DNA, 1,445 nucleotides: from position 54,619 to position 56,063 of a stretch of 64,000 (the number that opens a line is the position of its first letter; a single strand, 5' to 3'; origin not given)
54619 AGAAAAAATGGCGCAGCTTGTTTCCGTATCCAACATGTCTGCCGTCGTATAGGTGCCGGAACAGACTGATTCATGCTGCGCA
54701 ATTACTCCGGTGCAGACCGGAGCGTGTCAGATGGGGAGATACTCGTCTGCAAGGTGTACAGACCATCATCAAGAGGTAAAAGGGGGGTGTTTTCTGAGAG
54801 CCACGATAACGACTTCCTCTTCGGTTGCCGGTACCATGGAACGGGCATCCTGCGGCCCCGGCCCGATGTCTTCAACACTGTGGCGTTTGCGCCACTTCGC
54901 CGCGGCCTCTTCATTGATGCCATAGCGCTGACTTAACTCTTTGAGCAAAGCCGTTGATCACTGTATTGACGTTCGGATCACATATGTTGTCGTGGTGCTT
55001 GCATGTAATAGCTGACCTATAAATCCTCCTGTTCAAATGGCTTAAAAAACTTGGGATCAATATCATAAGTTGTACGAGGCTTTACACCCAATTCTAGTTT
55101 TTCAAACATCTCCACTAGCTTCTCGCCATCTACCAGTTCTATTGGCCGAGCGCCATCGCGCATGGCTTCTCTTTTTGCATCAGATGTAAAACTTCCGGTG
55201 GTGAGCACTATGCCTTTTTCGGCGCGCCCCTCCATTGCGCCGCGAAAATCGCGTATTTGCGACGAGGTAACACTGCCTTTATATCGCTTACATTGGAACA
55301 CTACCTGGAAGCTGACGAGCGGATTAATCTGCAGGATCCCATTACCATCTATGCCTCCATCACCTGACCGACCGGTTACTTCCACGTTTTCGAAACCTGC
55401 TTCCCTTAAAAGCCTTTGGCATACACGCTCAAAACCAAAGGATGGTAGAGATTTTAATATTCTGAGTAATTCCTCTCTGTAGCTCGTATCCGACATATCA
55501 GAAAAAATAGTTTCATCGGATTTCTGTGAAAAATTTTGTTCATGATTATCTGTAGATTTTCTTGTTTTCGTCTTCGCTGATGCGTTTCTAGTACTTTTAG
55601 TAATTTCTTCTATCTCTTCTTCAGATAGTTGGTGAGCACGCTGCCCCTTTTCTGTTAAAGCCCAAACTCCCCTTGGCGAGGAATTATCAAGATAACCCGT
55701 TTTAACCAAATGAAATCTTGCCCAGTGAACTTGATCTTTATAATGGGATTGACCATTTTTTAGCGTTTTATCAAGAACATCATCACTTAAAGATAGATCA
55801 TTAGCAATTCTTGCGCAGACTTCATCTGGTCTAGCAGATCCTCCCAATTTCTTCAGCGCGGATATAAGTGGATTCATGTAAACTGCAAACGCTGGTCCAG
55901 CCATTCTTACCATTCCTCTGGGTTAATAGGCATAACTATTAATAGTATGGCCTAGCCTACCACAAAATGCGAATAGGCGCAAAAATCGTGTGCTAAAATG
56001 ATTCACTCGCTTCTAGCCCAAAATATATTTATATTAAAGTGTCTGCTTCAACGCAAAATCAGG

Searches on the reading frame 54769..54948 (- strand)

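Call 19: search_protein_families(library=ncbifam, proteins=[window:54769-54948:-], max_evalue=0.01)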
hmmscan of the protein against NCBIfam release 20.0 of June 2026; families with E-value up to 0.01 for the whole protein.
window:54769-54948:- (59 aa): 1 family
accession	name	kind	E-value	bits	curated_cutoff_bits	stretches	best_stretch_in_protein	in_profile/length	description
NF033577.2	transpos_IS481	equivalog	0.00018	21.1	224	1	2-54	16-73/284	IS481 family transposase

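Call 20: search_protein_families(library=pfam, proteins=[window:54769-54948:-], max_evalue=0.01)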
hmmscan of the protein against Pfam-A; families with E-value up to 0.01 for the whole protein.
window:54769-54948:- (59 aa): 0 families

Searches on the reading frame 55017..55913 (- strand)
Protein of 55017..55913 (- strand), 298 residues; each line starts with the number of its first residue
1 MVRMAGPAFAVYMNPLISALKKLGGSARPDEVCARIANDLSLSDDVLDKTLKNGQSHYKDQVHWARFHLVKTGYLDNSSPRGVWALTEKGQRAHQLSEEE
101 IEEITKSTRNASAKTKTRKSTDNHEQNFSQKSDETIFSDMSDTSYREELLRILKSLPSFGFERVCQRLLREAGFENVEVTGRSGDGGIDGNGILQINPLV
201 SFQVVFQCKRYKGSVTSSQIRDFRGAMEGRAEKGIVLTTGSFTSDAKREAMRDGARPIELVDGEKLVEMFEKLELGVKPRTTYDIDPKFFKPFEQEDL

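Call 5: search_protein_families(library=pfam, proteins=[window:55017-55913:-], max_evalue=0.01)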
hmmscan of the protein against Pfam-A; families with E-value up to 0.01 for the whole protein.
window:55017-55913:- (298 aa): 4 families
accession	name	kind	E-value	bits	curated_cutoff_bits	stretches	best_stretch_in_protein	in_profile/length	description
PF04471.18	Mrr_cat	-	1.7e-32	112.4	21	1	154-269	2-114/115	Restriction endonuclease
PF14338.12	Mrr_N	-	1.9e-20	73.2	29.5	1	11-93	3-84/87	Mrr N-terminal domain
PF22722.2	NA-iREase1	-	1.5e-11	44.7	27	1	161-268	1-106/106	NACHT-associated inactive Restriction Endonuclease 1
PF10356.15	RRG7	-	0.00066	19.6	22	0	201-230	84-113/185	Required for respiratory growth protein 7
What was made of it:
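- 54671..56134 (.): Second, older interruption of the operon between trpD and trpC. It holds an IS481-like remnant (about 54690-55026) and an Mrr-type type IV restriction endonuclease gene (55017-55913, minus strand). Pfam Mrr_cat and Mrr_N (call 5).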

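Call 19: search_protein_families(library=ncbifam, proteins=[window:55017-55913:-], max_evalue=0.01)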
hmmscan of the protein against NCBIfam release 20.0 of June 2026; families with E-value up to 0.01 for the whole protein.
window:55017-55913:- (298 aa): 0 families

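Call 63: search_protein_families(library=padloc, proteins=[window:55017-55910:-], max_evalue=0.001)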
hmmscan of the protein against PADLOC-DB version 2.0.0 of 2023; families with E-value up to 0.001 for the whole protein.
window:55017-55910:- (297 aa): 7 families
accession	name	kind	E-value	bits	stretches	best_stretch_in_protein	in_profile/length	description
PDLC04796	PDC-S02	-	4.8e-30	102.8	1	120-292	206-382/390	-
PDLC04806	PDC-S02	-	2.9e-26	90.5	1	140-270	170-301/324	-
PDLC03657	mREase_IV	-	6.9e-26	89.3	1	3-279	1-301/317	Type IV methyl-directed restriction enzyme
PDLC04819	PDC-S02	-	1.4e-14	52.1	1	116-269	158-306/334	-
PDLC03206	mREase_II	-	1.4e-07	28.5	1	162-271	284-398/434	Type II methyl-directed restriction enzyme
PDLC03663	mREase_IV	-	9.5e-06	22.5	1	152-268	409-522/544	Type IV methyl-directed restriction enzyme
PDLC03852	LmuA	-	2.4e-05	22.5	1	157-219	20-84/336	-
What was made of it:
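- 54671..56134 (.): PADLOC mREase_IV (call 63).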
